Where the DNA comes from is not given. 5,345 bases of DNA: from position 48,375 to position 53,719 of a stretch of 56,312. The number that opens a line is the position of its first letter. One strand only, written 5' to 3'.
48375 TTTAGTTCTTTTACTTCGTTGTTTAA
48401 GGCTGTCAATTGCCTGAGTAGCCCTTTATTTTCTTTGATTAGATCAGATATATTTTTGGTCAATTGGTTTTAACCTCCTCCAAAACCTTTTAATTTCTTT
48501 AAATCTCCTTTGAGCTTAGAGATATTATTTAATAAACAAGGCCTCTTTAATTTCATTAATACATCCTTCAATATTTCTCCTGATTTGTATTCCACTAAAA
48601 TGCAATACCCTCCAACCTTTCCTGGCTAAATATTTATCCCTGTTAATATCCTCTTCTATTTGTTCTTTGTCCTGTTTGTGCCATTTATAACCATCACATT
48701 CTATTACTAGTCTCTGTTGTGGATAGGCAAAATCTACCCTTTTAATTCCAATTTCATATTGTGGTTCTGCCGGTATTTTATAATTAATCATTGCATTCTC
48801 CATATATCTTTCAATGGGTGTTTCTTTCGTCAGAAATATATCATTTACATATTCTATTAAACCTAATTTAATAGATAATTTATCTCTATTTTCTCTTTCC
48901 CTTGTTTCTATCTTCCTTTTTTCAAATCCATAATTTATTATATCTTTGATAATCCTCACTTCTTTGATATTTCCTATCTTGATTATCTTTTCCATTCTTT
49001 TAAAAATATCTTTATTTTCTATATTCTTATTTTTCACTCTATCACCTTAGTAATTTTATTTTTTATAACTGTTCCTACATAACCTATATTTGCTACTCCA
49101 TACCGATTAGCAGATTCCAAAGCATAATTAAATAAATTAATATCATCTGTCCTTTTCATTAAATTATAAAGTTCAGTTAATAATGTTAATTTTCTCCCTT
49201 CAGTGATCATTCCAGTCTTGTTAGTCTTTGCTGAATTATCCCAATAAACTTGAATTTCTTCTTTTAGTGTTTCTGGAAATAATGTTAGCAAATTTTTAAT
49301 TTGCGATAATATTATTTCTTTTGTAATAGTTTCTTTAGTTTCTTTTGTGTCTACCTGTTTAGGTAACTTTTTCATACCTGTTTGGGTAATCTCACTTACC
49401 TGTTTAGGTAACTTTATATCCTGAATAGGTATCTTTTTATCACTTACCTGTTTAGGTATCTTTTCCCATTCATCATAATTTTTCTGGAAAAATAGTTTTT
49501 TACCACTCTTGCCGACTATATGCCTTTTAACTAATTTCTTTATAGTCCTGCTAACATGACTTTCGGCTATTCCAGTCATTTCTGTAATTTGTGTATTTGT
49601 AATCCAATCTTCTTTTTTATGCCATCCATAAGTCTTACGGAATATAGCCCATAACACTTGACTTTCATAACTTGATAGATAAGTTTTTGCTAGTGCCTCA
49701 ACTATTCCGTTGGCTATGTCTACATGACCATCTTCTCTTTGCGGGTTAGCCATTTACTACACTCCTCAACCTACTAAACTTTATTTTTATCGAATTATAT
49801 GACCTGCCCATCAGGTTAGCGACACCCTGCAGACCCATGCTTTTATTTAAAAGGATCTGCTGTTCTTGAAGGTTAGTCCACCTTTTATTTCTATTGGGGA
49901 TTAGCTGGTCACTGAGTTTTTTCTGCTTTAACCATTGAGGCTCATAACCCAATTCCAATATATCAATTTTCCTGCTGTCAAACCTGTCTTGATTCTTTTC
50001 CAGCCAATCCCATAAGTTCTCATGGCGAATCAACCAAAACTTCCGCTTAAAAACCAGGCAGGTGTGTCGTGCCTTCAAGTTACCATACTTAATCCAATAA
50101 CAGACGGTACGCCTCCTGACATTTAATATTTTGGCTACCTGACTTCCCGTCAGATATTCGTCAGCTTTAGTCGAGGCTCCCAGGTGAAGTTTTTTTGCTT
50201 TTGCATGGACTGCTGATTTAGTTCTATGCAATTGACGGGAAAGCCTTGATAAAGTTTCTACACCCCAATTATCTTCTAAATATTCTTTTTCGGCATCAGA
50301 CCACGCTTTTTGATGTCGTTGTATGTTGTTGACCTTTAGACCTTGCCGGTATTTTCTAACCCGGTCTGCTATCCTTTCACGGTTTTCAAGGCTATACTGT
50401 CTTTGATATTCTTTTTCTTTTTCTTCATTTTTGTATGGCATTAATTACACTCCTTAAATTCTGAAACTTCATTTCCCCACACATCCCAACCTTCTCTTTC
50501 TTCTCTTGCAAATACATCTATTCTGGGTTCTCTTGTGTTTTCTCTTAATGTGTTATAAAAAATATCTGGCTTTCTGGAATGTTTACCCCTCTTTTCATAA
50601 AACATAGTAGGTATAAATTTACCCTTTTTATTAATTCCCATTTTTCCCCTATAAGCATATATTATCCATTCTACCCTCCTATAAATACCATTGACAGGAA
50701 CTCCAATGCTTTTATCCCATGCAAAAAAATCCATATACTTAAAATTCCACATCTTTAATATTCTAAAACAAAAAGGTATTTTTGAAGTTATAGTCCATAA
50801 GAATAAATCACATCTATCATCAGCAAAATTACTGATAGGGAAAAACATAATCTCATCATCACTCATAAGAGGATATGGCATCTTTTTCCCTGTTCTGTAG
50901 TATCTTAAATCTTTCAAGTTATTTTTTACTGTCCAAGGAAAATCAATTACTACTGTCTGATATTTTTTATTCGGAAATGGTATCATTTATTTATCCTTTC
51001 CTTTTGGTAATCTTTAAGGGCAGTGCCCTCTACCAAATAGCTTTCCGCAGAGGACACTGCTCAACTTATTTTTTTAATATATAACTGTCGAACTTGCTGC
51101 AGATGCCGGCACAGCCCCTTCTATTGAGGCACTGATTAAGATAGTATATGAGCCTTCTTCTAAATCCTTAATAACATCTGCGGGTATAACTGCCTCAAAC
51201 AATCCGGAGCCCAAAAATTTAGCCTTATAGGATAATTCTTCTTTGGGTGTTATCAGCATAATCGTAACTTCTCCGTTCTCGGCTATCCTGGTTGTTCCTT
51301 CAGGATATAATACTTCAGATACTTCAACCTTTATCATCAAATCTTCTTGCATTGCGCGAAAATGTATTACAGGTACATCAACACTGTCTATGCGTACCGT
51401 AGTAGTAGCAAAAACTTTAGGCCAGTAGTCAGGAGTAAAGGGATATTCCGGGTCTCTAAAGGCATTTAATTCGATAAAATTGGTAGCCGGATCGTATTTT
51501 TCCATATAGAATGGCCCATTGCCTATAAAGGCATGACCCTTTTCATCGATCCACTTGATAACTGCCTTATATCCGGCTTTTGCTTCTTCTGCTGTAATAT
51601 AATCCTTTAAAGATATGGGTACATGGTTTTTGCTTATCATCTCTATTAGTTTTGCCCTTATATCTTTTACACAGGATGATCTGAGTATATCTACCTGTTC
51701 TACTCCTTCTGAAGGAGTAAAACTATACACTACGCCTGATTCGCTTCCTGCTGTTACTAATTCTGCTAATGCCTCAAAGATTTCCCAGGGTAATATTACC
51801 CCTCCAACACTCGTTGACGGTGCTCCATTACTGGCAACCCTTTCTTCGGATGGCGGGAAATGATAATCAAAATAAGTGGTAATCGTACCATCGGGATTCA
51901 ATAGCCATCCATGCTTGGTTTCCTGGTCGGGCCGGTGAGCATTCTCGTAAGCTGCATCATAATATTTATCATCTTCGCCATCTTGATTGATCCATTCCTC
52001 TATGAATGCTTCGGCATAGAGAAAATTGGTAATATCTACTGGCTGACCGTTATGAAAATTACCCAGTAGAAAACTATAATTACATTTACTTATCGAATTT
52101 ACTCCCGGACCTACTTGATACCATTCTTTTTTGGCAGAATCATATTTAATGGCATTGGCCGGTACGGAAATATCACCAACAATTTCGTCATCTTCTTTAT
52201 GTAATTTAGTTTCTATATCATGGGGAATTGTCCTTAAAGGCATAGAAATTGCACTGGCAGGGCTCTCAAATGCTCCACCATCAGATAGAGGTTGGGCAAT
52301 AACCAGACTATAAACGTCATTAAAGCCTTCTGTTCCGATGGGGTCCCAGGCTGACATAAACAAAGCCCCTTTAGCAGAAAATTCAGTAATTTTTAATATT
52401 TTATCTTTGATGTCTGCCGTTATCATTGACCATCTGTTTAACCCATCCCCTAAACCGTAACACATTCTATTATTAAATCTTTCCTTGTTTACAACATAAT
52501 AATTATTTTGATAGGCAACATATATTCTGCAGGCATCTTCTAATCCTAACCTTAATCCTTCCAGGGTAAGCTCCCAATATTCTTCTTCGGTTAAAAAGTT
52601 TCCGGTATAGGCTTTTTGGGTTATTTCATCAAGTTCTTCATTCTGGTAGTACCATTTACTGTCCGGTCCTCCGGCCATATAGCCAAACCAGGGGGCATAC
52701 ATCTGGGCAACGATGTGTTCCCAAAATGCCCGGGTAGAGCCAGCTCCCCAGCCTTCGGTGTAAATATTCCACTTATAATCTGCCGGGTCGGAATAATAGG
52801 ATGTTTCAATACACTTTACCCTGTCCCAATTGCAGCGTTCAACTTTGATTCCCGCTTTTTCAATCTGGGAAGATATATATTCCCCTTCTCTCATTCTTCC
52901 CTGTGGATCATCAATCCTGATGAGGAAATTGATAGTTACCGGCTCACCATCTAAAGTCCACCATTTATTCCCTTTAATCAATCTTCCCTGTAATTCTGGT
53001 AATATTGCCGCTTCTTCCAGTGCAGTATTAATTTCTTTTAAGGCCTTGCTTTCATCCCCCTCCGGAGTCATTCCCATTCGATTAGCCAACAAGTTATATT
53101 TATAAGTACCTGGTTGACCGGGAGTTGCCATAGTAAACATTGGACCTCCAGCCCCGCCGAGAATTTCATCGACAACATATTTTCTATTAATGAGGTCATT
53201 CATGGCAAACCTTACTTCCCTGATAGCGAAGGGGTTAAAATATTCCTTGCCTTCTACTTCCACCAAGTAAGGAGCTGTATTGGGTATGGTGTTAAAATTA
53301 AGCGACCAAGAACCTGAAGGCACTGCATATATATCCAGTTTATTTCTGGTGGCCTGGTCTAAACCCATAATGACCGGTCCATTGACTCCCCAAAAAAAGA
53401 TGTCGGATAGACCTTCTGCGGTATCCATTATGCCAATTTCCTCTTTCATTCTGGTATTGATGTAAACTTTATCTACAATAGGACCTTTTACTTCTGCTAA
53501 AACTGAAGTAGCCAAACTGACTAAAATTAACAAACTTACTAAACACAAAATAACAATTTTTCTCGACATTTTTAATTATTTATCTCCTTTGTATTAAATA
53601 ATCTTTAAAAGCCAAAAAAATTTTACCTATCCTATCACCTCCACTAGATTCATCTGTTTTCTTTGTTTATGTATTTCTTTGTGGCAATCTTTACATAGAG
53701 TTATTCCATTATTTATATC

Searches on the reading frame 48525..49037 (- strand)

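Call 46: search_protein_families(library=pfam, proteins=[window:48525-49037:-], max_evalue=0.001)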
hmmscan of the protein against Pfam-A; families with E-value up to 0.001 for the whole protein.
window:48525-49037:- (170 aa): 2 families
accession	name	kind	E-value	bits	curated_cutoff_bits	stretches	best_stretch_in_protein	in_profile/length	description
PF18741.7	MTES_1575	-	4.6e-13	49.5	38.2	1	81-167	7-96/96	REase_MTES_1575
PF04480.18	DUF559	-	2.4e-12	47.1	20.6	1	93-167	38-108/109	Protein of unknown function (DUF559)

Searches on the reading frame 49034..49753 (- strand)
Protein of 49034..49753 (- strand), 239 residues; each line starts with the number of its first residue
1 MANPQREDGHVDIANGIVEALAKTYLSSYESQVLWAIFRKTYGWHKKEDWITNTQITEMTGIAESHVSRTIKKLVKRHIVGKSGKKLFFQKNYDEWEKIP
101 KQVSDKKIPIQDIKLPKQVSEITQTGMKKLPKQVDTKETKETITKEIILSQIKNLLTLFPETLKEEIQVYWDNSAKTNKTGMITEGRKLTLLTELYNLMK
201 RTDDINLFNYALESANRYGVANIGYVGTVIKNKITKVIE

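Call 46: search_protein_families(library=pfam, proteins=[window:49034-49753:-], max_evalue=0.001)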
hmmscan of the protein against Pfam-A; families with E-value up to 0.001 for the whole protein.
window:49034-49753:- (239 aa): 3 families
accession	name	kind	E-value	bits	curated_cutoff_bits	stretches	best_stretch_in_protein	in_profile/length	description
PF04492.19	Phage_rep_O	-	4.7e-27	94.8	28.7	1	6-96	5-95/95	Bacteriophage replication protein O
PF13463.12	HTH_27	-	0.00054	20.6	22.2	0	29-86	4-54/68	Winged helix DNA-binding domain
PF13545.12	HTH_Crp_2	-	0.00074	19.9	27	0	51-85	23-57/70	Crp-like helix-turn-helix domain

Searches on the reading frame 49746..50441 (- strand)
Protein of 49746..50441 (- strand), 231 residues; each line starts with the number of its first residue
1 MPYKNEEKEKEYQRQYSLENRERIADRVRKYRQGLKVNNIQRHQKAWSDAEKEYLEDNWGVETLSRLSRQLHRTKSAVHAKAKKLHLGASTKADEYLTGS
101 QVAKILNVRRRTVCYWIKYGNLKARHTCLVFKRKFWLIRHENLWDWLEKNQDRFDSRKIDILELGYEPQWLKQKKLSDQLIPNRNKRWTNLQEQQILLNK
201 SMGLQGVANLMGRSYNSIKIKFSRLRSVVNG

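Call 46: search_protein_families(library=pfam, proteins=[window:49746-50441:-], max_evalue=0.001)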
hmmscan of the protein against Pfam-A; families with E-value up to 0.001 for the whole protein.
window:49746-50441:- (231 aa): 1 family
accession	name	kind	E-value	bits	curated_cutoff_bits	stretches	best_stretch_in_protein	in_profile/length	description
PF12728.13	HTH_17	-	3.1e-07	31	27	1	96-150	1-50/51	Helix-turn-helix domain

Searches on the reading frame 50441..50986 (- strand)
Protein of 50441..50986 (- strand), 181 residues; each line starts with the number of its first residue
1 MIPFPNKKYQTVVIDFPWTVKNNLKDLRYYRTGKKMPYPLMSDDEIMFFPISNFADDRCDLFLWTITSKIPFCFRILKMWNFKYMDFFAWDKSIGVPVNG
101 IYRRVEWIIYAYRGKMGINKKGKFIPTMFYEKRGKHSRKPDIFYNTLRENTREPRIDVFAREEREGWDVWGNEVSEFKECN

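Call 46: search_protein_families(library=pfam, proteins=[window:50441-50986:-], max_evalue=0.001)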
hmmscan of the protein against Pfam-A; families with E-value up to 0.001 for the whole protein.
window:50441-50986:- (181 aa): 1 family
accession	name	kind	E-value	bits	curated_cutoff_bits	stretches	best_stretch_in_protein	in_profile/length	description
PF05063.20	MT-A70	-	1.7e-15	57.8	23.9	1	9-173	1-172/172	MT-A70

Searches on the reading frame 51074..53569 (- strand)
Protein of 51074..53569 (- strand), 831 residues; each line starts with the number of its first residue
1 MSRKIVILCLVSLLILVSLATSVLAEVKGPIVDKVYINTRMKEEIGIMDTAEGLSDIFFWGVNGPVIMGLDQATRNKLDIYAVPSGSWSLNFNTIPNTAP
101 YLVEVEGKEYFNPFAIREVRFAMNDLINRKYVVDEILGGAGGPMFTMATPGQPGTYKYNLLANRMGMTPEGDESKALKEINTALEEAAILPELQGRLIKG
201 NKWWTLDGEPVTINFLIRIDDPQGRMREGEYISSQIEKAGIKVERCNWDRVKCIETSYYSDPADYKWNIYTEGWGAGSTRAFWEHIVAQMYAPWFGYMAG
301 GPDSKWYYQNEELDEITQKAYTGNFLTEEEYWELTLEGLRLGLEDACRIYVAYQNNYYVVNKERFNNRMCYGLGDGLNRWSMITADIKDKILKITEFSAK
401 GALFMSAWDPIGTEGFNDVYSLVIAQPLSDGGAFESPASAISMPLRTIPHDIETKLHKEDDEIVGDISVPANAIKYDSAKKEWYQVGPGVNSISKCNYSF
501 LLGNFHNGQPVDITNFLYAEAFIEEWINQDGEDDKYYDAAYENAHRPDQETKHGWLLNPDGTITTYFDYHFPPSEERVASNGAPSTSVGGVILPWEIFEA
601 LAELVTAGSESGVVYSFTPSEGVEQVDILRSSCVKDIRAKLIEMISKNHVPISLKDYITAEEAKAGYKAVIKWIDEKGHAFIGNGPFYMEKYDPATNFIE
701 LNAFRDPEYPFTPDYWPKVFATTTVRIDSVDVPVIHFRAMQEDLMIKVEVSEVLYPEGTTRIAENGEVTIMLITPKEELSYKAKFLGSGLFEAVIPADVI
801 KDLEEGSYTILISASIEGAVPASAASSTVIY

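Call 34: search_protein_families(library=phrogs, proteins=[window:51074-53569:-], max_evalue=0.00001)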
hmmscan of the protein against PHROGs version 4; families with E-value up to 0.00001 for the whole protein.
window:51074-53569:- (831 aa): 0 families

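Call 46: search_protein_families(library=pfam, proteins=[window:51074-53569:-], max_evalue=0.001)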
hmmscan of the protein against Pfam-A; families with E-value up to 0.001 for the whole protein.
window:51074-53569:- (831 aa): 1 family
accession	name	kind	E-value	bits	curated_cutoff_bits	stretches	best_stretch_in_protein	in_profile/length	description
PF00496.27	SBP_bac_5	-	5.1e-15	55.9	32.4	1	80-280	194-352/368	Bacterial extracellular solute-binding proteins, family 5 Middle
